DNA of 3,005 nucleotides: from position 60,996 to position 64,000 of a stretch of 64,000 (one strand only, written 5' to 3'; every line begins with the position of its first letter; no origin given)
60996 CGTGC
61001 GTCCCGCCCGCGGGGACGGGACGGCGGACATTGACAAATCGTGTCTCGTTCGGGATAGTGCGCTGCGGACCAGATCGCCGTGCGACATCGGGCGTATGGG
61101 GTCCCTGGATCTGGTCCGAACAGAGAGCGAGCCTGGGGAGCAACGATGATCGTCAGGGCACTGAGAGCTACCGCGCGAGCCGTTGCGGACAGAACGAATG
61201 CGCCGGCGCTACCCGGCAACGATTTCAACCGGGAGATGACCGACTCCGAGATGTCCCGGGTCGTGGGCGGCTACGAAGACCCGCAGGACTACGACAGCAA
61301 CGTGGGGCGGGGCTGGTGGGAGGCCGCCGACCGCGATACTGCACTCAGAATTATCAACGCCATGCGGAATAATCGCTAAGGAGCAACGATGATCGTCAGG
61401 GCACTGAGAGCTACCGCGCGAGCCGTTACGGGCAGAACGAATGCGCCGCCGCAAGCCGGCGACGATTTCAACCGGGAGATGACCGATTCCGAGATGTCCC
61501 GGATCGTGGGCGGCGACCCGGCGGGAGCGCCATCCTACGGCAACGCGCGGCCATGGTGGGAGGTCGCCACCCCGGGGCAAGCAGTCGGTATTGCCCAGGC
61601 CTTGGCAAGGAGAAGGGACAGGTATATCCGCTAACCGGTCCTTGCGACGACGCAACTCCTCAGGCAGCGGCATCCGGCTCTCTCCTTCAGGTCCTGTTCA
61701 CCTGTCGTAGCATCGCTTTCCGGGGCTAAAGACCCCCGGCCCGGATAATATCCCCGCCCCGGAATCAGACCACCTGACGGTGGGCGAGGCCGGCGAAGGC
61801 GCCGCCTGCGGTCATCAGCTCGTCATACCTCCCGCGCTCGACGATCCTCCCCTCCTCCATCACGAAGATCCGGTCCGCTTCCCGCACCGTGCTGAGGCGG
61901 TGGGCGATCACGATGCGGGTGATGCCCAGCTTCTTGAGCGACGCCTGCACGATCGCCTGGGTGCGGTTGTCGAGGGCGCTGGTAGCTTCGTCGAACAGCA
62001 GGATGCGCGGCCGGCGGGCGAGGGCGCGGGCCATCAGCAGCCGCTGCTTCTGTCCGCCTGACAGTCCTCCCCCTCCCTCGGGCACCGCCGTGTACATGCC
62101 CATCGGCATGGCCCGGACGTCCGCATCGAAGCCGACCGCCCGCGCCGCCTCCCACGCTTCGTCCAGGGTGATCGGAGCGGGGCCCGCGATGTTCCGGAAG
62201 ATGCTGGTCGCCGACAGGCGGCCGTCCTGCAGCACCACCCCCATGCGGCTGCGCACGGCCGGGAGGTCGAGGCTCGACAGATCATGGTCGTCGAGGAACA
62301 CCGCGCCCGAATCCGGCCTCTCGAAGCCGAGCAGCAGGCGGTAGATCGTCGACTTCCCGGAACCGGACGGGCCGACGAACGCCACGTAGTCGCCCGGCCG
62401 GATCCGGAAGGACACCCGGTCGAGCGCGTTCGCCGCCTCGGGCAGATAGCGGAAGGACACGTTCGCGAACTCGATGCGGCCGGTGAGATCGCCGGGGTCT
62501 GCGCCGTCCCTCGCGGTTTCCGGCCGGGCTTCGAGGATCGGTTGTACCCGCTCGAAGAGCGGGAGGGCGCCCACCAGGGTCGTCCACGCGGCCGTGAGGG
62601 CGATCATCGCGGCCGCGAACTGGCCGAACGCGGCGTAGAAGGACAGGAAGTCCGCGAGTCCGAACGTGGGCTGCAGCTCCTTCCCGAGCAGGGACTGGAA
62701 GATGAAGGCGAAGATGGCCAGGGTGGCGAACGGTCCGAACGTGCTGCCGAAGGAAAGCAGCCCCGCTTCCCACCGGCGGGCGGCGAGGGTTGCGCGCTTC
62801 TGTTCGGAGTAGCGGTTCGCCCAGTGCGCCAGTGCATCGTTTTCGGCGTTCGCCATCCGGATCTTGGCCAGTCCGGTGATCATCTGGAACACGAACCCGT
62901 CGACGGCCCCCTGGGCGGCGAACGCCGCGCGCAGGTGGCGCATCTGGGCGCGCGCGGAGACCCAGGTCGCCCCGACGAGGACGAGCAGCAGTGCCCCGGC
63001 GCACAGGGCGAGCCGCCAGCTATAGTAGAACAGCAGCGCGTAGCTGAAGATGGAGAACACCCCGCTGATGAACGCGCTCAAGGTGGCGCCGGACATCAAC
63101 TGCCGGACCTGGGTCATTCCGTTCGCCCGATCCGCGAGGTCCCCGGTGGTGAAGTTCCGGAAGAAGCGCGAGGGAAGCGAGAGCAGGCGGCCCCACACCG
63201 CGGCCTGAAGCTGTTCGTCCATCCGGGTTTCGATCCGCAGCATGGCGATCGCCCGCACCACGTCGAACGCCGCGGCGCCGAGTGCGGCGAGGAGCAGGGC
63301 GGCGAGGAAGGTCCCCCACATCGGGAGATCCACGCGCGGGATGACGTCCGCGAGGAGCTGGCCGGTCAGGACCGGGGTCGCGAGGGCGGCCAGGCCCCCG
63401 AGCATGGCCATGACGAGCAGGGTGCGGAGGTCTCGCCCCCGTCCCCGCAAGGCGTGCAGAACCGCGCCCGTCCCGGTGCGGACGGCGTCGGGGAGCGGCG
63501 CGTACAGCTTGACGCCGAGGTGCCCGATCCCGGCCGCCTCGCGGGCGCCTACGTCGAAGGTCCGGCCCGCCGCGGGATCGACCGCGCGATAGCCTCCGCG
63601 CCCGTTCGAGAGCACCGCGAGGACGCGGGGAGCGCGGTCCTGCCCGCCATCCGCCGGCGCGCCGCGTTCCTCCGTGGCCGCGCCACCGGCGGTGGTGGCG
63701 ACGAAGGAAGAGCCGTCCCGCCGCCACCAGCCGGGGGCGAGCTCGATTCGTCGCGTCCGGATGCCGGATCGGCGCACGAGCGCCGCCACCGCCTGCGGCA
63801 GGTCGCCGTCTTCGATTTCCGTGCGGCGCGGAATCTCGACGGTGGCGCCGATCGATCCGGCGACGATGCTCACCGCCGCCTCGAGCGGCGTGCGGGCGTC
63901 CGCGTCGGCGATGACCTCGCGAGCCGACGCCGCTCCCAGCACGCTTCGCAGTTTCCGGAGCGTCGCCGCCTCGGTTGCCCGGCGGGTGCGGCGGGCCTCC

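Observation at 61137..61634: Tandem duplicated double-glycine-leader peptides with conserved leaders and diverged cores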

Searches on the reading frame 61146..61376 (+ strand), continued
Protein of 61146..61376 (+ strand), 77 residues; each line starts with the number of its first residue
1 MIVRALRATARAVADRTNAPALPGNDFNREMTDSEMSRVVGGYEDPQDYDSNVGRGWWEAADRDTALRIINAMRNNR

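Call 41: search_solved_structures(query=A3, max_evalue=10)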
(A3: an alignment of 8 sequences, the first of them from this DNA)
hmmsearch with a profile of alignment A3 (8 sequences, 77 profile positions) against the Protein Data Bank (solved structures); distinct sequences matched with E-value up to 10: 2.
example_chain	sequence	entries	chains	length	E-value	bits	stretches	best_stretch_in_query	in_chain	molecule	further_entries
6yw5_00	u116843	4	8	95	0.19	15.2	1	3-29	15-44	mS47 | IF1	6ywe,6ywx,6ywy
8eck_A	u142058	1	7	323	1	12.8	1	38-65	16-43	Major capsid protein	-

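Call 57: search_protein_families(library=pfam, proteins=[L001:12760-13567:-, L001:17404-18054:-, L001:19027-20124:+, L008:9337-9564:+, L008:9632-9808:+, L008:18490-20034:+, L008:16993-17781:+], max_evalue=0.1)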
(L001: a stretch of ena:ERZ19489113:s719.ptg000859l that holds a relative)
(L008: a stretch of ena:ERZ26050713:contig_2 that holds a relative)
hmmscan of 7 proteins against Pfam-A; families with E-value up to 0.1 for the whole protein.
L001:12760-13567:- (269 aa): 0 families

L001:17404-18054:- (216 aa): 0 families

L001:19027-20124:+ (366 aa): 0 families

L008:9337-9564:+ (76 aa): 0 families

L008:9632-9808:+ (59 aa): 0 families

L008:18490-20034:+ (515 aa): 4 families
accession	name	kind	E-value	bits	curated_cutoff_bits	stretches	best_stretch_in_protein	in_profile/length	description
PF04055.27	Radical_SAM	-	4.1e-15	56.8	29.5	1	172-327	2-153/166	Radical SAM superfamily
PF13282.11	DUF4070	-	4e-06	27.4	22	1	359-435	1-75/144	Domain of unknown function (DUF4070)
PF02310.24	B12-binding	-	0.00021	21.6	32.1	1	65-130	49-120/121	B12 binding domain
PF19864.5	Radical_SAM_N2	-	0.0005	20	29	1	84-136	75-127/151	Radical SAM proteins, N-terminal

L008:16993-17781:+ (263 aa): 3 families
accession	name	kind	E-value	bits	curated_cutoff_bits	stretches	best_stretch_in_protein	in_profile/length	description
PF00877.26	NLPC_P60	-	1.5e-13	51.1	23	1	140-234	1-85/105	NlpC/P60 family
PF22262.2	DUF6950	-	0.00014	22.4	27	1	140-230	19-116/134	Domain of unknown function (DUF6950)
PF14464.11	Prok-JAB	-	0.031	14.6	25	1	19-80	9-74/114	Prokaryotic homologs of the JAB domain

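Call 59: predict_structure(alignment_id=A3)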
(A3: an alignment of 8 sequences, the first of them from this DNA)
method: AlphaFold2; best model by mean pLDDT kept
length: 77 residues; sequences in the alignment: 8
mean_pLDDT: 50.0   pTM: 0.32
mean pLDDT of the five models: 50.0, 49.8, 48.7, 47.0, 45.6
residues with pLDDT >= 90: 0; 70-90: 0; 50-70: 43; < 50: 34
segments of 3 or more residues with pLDDT < 50: 1-5, 23-30, 41-48, 50-56
pLDDT, mean of each block of 10 residues (from residue 1): 49 53 45 53 44 46 57 55
secondary structure, 60 per line:
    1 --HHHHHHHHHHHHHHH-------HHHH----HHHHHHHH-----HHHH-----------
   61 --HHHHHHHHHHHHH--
elements in order: H3-17 H25-28 H33-40 H46-49 H63-75

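Call 66: find_related_loci(query=A3, collection=metagenome_contigs, flank=8000)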
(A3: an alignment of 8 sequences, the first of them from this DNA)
Query A3 (77 aa) in metagenome_contigs; peptide patterns used: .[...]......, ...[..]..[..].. (x = any residue, [..] = any of these).
45 stretches matched a pattern, but none encodes a relative of the query by tblastn (E <= 1e-3).

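Call 68: find_encoding_contigs(protein=P0010, flank=10000, max_places=3)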
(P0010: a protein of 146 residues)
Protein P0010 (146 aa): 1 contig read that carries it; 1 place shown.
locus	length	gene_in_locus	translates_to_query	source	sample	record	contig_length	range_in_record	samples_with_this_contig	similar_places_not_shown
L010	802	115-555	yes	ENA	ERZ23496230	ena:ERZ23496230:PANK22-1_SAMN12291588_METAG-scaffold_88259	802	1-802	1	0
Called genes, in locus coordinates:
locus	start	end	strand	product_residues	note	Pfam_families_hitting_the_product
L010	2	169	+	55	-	?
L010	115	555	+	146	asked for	-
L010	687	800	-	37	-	?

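Call 69: find_encoding_contigs(protein=P0008, flank=10000, max_places=3)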
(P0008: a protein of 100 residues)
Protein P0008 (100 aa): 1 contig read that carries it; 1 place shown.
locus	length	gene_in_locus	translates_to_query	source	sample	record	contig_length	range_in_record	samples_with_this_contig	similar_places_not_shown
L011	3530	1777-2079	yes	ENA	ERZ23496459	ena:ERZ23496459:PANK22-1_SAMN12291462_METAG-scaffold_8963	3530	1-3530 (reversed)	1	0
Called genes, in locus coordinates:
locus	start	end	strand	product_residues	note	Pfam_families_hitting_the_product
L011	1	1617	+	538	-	?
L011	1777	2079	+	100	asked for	-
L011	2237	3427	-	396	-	PF06779:MFS_4, PF07690:MFS_1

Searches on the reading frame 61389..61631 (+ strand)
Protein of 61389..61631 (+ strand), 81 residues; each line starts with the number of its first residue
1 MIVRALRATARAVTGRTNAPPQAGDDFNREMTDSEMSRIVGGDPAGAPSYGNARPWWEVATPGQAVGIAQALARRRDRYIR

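Call 6: search_protein_families(library=ncbifam, proteins=[window:61389-61631:+], max_evalue=1)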
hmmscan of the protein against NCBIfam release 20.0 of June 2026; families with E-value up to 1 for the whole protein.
window:61389-61631:+ (81 aa): 2 families
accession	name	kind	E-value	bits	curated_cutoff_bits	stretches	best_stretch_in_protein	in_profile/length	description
NF005901.0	PRK07877.1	equivalog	0.035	12.3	476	1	14-70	354-409/722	Rv1355c family protein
NF040664.1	HEC_x9_TCC_lant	equivalog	0.18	12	46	1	30-46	2-18/39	lacticin 481 family lantibiotic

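Call 7: search_protein_families(library=pfam, proteins=[window:61389-61631:+], max_evalue=1)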
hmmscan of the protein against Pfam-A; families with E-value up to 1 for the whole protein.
window:61389-61631:+ (81 aa): 0 families

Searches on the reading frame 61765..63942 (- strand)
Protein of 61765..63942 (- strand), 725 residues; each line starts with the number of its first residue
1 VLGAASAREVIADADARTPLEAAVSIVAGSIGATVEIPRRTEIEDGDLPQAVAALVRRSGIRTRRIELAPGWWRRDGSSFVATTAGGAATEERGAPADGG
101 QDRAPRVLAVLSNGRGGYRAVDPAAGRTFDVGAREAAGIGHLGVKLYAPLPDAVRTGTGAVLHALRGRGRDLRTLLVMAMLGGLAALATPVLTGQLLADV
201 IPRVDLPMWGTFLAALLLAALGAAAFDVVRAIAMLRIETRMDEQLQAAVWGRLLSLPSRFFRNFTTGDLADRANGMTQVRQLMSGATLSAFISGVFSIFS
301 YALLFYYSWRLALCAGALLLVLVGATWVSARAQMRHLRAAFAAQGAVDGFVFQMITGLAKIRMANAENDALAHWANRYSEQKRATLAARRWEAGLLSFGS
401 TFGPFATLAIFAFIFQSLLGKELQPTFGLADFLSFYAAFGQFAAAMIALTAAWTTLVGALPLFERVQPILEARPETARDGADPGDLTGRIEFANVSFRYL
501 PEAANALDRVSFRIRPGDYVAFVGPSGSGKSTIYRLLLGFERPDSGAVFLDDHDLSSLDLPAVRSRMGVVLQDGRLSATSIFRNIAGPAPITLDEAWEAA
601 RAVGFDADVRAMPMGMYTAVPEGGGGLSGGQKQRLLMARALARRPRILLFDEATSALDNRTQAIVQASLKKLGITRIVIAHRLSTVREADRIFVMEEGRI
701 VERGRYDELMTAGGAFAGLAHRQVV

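Call 6: search_protein_families(library=ncbifam, proteins=[window:61768-63942:-], max_evalue=1)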
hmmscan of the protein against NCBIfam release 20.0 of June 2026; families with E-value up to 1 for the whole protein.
window:61768-63942:- (725 aa): 191 families (the best 25 are shown)
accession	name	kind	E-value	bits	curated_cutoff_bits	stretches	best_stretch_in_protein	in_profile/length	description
TIGR03797.1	NHLM_micro_ABC2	equivalog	1.1e-241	804.1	709.4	1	18-724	2-686/686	NHLP bacteriocin export ABC transporter permease/ATPase subunit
TIGR01846.1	type_I_sec_HlyB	subfamily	1.3e-94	317.9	725.55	1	170-724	139-693/694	type I secretion system permease/ATPase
TIGR03796.1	NHLM_micro_ABC1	equivalog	2.8e-94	316.7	853.3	1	159-719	143-708/710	NHLP family bacteriocin export ABC transporter peptidase/permease/ATPase subunit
TIGR02203.1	MsbA_lipidA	equivalog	7.6e-87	292.1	602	1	220-721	67-567/572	lipid A export permease/ATP-binding protein MsbA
TIGR03375.1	type_I_sec_LssB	subfamily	1.8e-79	267.8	693.1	1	169-712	148-691/696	type I secretion system permease/ATPase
TIGR02204.1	MsbA_rel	hypoth_equivalog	4.3e-79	266.7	780.4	1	212-723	60-575/576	ABC transporter, permease/ATP-binding protein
TIGR00958.1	3a01208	subfamily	9.6e-76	255.5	874.6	1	174-718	165-709/711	antigen peptide transporter 2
NF045513.1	HepA_fam_ABC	equivalog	3.3e-74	250.4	725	1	216-716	101-602/610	heterocyst formation ABC transporter subunit HepA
NF010178.0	PRK13657.1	equivalog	2.6e-66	224.3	733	1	164-723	13-570/588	glucan ABC transporter ATP-binding protein/ permease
NF008381.0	PRK11176.1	equivalog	1.2e-61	208.9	867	1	237-723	92-579/582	lipid A ABC transporter ATP-binding protein/permease MsbA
NF008056.1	PRK10790.1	equivalog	1.9e-60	205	746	1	172-717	25-569/584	SmdB family multidrug efflux ABC transporter permease/ATP-binding protein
NF052233.1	CphA_assoc_ABC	equivalog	1.4e-59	202.2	880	1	176-723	190-743/766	cyanophycin metabolism-associated ABC transporter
TIGR01842.1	type_I_sec_PrtD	subfamily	9.2e-59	199.4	510.15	1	179-711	15-542/544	type I secretion system permease/ATPase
TIGR02857.1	CydD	equivalog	1.3e-55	189.3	435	1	172-695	5-529/529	thiol reductant ABC exporter subunit CydD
TIGR01193.1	bacteriocin_ABC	subfamily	7.9e-52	176.7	523.85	1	196-721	182-707/708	peptide cleavage/export ABC transporter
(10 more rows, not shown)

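Call 7: search_protein_families(library=pfam, proteins=[window:61768-63942:-], max_evalue=1)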
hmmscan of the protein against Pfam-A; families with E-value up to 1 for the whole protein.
window:61768-63942:- (725 aa): 10 families
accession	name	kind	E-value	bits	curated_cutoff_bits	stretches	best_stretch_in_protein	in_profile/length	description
PF00005.33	ABC_tran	-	2.1e-28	100.1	25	1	507-655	1-137/137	ABC transporter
PF00664.28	ABC_membrane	-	1.9e-21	77.4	28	1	175-428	4-258/274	ABC transporter transmembrane region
PF02463.25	SMC_N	-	8.8e-07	29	40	1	627-695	137-211/220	RecF/RecN/SMC N terminal domain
PF13558.12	SbcC_Walker_B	-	0.00044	20.9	27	1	603-664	10-83/90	SbcC/RAD50-like, Walker B motif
PF13191.12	AAA_16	-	0.00081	20.4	32.6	1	518-668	25-155/167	AAA ATPase domain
PF13555.12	AAA_29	-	0.0039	17.3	27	1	508-533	13-38/61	P-loop containing region of AAA domain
PF13304.12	AAA_21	-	0.023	15.2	27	1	521-546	3-30/304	AAA domain, putative AbiEii toxin, Type IV TA system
PF13401.12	AAA_22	-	0.056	14.2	27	1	520-563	8-33/130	AAA domain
PF13671.12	AAA_33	-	0.087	13.6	27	1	521-539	3-21/143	AAA domain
PF03193.22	RsgA_GTPase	-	0.089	13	30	1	506-539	96-128/174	RsgA GTPase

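Call 8: find_encoding_contigs(protein=window:61765-63942:-, flank=10000, max_places=6)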
Protein window:61765-63942:- (725 aa): no gene with exactly this product is on record in the collection.

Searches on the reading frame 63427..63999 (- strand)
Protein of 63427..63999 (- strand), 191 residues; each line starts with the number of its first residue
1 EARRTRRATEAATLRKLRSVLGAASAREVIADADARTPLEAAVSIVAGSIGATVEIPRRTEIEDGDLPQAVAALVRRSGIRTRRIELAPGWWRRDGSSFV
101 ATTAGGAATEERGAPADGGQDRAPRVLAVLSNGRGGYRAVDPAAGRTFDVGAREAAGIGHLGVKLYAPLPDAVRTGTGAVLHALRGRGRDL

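Call 75: search_solved_structures(query=window:63427-63999:-, max_evalue=1, show_alignments=2)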
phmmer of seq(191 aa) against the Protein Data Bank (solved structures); distinct sequences matched with E-value up to 1: 1.
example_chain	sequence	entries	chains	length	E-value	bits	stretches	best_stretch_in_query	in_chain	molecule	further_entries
4ao9_A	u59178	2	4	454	0.35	14.3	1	136-183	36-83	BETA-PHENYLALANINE AMINOTRANSFERASE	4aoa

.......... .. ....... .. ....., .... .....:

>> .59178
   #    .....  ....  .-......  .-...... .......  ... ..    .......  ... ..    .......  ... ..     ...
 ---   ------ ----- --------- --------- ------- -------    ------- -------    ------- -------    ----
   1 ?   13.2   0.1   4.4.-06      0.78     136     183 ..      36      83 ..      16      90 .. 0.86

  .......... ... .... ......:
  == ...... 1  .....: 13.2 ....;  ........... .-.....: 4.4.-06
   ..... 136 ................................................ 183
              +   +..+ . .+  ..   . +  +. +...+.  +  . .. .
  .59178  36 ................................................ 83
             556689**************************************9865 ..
